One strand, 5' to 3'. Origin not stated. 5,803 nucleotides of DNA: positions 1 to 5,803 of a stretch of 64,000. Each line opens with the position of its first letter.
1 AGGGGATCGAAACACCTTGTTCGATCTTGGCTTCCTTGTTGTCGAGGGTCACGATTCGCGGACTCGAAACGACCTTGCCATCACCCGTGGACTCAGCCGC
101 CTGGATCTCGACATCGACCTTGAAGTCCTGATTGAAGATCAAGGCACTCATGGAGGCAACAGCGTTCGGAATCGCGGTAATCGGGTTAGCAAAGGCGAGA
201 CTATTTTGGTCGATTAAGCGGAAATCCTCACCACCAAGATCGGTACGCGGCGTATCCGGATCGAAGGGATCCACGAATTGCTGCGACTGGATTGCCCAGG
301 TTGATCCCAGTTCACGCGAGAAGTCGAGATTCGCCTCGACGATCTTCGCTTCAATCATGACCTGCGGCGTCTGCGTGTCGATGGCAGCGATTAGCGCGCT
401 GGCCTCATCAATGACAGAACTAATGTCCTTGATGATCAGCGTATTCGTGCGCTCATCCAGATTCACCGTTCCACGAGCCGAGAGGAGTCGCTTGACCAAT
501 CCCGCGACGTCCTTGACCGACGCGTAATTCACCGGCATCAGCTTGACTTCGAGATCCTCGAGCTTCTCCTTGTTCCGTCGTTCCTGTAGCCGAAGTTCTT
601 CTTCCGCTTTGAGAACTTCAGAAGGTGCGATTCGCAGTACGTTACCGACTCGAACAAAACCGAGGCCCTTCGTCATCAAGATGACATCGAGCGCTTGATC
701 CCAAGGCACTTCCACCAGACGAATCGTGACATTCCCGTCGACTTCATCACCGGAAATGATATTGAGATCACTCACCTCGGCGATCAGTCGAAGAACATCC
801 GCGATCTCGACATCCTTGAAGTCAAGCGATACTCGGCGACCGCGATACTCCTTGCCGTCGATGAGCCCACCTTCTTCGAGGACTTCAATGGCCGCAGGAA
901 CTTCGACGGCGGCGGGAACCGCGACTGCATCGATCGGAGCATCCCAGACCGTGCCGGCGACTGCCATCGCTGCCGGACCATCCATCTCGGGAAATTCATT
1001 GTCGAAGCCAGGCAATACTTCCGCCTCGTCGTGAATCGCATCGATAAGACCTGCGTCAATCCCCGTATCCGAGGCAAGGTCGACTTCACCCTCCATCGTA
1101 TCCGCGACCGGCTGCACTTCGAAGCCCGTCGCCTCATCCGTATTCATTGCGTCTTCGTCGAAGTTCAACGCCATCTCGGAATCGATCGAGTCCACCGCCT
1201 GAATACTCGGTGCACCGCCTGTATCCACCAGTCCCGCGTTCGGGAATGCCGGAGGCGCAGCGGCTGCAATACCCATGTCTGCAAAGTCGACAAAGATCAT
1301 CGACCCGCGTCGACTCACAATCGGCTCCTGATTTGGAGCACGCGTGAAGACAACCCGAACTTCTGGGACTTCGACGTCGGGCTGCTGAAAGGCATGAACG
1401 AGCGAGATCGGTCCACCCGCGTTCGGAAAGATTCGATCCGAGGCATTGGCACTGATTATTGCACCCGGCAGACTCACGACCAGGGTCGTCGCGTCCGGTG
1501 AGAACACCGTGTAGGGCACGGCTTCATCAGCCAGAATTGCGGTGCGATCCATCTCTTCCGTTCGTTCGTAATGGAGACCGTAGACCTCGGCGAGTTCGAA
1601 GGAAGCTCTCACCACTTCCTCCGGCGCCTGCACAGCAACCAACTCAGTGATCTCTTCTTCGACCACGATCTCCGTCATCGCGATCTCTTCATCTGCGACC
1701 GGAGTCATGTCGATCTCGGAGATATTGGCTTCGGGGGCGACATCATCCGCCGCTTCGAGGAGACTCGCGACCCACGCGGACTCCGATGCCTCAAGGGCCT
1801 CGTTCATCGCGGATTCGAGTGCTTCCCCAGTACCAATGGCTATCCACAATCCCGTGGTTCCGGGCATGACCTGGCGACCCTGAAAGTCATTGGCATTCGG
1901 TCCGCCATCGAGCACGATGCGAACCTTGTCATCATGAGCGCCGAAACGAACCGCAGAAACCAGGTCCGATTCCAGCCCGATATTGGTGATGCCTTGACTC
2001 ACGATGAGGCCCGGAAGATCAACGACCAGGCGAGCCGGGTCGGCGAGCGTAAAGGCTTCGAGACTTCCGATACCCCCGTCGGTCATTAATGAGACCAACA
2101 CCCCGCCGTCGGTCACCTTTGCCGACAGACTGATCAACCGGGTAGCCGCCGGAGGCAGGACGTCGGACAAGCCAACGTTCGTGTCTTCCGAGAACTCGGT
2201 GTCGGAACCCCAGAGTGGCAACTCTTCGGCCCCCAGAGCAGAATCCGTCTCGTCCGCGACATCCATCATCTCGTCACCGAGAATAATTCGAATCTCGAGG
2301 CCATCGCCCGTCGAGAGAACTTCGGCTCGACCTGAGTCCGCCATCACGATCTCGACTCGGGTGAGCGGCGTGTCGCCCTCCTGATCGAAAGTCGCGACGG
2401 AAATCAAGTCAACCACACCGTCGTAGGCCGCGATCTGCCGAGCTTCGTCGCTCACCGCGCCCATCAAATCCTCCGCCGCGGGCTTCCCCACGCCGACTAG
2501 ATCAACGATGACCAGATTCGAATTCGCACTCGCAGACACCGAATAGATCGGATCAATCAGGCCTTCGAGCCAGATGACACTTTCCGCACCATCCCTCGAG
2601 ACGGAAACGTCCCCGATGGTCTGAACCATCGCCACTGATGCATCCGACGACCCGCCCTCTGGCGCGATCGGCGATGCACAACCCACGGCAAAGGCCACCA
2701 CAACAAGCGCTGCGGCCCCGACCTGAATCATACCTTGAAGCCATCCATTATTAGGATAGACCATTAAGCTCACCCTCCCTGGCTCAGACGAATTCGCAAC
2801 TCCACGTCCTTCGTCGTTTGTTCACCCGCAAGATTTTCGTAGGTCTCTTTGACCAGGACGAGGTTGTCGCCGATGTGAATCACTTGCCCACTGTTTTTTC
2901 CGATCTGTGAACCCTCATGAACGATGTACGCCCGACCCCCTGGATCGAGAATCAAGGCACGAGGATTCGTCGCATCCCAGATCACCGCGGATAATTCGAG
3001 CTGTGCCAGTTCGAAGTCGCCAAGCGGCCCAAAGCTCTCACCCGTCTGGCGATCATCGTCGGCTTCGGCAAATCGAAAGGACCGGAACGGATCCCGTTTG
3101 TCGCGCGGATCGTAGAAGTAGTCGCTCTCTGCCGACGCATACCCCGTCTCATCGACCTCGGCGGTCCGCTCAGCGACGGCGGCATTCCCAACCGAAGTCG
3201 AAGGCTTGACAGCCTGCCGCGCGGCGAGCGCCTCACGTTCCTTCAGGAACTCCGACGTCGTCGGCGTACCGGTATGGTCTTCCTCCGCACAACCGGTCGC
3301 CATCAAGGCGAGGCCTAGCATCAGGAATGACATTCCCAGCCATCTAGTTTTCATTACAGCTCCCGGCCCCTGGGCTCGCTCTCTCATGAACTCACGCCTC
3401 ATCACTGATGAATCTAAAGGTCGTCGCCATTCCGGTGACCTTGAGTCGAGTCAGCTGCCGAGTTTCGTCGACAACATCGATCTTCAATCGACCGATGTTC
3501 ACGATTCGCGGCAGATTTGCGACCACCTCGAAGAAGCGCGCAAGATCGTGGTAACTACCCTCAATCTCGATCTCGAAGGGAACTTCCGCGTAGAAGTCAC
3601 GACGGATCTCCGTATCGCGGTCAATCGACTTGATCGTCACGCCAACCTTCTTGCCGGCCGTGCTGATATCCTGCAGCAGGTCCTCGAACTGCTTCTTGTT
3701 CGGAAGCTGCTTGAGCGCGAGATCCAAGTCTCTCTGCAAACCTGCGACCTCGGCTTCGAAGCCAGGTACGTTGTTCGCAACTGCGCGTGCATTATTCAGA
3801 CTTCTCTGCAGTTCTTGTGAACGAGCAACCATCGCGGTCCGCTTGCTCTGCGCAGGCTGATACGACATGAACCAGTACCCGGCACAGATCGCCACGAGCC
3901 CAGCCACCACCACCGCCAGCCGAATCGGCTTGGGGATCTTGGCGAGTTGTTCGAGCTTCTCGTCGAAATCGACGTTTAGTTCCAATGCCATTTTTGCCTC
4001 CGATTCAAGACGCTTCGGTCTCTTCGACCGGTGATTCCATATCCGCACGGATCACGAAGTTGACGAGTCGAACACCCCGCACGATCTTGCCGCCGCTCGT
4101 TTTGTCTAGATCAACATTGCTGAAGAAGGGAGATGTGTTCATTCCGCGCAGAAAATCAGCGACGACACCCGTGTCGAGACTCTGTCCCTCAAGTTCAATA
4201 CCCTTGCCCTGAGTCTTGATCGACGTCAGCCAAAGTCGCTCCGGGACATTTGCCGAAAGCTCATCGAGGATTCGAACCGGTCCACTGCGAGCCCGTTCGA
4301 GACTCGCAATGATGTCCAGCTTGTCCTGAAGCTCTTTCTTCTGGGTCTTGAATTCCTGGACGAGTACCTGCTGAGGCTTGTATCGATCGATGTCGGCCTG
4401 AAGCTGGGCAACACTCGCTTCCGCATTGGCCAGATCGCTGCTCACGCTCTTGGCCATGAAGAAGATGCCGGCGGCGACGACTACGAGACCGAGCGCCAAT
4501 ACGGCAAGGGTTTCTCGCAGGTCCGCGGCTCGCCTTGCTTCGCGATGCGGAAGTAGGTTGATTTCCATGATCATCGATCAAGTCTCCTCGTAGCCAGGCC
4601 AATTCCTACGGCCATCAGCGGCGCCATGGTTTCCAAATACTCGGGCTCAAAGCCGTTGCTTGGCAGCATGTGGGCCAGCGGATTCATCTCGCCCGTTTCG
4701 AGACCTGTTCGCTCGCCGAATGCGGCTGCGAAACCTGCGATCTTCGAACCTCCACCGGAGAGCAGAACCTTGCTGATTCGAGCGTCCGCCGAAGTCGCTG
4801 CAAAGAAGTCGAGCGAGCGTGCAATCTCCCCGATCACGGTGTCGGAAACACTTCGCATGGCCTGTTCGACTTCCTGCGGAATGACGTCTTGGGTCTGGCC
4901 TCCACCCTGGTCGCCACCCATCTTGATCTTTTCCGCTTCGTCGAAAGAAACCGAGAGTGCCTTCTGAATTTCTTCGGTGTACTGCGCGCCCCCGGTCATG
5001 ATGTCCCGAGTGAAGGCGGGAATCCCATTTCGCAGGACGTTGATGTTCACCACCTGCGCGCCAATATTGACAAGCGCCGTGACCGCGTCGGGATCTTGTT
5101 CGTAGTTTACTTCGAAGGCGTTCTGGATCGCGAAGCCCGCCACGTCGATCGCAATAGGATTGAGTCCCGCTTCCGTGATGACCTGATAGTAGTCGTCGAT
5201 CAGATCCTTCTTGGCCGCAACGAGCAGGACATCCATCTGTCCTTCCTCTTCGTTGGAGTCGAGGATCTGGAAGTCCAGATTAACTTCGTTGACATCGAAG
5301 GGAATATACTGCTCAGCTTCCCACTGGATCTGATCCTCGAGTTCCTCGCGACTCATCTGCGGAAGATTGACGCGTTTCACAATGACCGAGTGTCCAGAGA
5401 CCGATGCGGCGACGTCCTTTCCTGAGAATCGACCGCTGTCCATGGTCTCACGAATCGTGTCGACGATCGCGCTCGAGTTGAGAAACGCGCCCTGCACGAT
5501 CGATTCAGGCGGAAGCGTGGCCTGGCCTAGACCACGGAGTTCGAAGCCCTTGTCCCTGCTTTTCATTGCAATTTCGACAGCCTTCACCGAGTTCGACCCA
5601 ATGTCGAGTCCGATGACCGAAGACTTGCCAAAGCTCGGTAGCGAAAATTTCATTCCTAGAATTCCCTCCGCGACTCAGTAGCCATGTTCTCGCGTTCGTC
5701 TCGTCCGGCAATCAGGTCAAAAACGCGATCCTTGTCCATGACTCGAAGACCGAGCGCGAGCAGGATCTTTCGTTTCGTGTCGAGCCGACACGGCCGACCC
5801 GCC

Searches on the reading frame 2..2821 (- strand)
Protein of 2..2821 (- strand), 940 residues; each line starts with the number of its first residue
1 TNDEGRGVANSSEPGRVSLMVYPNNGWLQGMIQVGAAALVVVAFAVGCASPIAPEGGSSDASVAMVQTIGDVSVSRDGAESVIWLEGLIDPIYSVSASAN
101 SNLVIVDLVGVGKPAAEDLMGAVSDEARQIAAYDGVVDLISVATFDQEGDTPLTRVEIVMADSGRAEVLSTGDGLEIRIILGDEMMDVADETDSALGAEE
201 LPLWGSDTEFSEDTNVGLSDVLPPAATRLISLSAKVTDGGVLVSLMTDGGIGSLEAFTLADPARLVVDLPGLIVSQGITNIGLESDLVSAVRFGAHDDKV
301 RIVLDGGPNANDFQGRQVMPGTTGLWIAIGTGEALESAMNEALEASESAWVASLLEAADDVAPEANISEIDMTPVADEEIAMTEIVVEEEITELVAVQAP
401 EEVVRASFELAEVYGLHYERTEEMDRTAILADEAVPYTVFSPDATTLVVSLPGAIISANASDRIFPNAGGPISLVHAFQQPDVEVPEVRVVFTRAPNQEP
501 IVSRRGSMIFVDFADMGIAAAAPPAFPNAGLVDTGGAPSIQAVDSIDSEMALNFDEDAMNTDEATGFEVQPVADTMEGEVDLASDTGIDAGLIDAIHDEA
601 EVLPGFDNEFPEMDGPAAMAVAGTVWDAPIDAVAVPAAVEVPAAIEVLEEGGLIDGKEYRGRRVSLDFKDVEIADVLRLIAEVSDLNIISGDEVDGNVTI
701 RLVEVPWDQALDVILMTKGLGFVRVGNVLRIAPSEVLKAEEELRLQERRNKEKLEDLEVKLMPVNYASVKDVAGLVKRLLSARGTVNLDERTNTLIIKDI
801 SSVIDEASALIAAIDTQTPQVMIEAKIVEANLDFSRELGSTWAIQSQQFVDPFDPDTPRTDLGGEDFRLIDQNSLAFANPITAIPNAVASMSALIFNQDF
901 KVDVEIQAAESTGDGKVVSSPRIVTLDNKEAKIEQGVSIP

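Call 27: search_protein_families(library=pfam, proteins=[window:2-2821:-], max_evalue=0.001)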
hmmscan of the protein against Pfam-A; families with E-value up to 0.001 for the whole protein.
window:2-2821:- (940 aa): 5 families
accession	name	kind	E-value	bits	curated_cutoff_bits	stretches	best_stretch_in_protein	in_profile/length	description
PF11741.13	AMIN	-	4.8e-14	52.7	20.5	1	237-309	7-83/101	AMIN domain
PF03958.22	Secretin_N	-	3.5e-12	46.8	28.2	1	760-820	2-69/69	Bacterial type II/III secretion system short domain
PF07660.19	STN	-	1.2e-10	41.4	28.4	1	689-733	5-51/52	Secretin and TonB N terminus short domain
PF21305.2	type_II_gspD_N0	-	3.8e-05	23.9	27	1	666-731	1-71/71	GspD-like, N0 domain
PF00263.26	Secretin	-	5.4e-05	23.3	27.5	1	908-940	1-33/169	Bacterial type II and III secretion system protein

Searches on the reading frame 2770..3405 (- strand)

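Call 27: search_protein_families(library=pfam, proteins=[window:2770-3405:-], max_evalue=0.001)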
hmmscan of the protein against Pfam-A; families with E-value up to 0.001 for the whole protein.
window:2770-3405:- (211 aa): 1 family
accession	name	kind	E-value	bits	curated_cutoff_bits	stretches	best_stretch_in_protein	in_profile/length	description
PF04351.19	PilP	-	1.2e-11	45.2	25.6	1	93-203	26-144/146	Pilus assembly protein, PilP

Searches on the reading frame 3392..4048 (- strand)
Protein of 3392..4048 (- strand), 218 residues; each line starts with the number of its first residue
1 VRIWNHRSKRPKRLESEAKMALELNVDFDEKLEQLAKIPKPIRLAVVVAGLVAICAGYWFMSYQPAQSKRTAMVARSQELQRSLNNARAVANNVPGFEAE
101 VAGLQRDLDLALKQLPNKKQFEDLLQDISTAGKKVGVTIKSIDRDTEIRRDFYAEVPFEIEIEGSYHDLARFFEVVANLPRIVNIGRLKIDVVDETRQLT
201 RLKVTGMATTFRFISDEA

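Call 27: search_protein_families(library=pfam, proteins=[window:3392-4048:-], max_evalue=0.001)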
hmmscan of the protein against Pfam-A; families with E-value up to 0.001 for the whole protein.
window:3392-4048:- (218 aa): 1 family
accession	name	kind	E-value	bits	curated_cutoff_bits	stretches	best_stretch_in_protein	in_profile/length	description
PF04350.18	PilO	-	4.4e-39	134.4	22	1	74-214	5-144/145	Pilus assembly protein, PilO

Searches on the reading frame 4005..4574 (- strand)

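Call 27: search_protein_families(library=pfam, proteins=[window:4005-4574:-], max_evalue=0.001)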
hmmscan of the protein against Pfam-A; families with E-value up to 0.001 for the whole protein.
window:4005-4574:- (189 aa): 1 family
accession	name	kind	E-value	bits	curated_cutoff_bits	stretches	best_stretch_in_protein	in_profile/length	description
PF05137.18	PilN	-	3.1e-19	69.2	22.8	1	101-178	1-77/78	Fimbrial assembly protein (PilN)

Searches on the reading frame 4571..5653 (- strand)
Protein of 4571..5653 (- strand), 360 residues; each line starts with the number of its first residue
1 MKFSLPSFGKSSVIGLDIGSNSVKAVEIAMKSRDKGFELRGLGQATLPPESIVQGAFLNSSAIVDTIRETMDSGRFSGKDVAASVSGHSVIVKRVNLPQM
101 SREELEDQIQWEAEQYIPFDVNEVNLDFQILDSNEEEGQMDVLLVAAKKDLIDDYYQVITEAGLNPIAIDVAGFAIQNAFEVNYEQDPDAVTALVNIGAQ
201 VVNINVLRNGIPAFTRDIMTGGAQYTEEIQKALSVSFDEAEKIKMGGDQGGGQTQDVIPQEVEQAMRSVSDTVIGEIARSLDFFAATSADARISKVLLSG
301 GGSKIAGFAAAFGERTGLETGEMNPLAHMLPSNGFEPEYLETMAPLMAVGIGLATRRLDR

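Call 27: search_protein_families(library=pfam, proteins=[window:4571-5653:-], max_evalue=0.001)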
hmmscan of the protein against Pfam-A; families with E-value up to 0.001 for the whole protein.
window:4571-5653:- (360 aa): 3 families
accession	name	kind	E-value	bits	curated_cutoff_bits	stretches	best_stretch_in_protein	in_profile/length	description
PF11104.14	PilM_2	-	2.5e-72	244.1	27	1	15-357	1-339/340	Type IV pilus assembly protein PilM;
PF14450.12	FtsA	-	7.3e-11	43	31.8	1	193-319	1-106/127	Cell division protein FtsA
PF05134.19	T2SSL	-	2.5e-05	24.2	25.5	1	81-173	49-135/231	Type II secretion system (T2SS), protein L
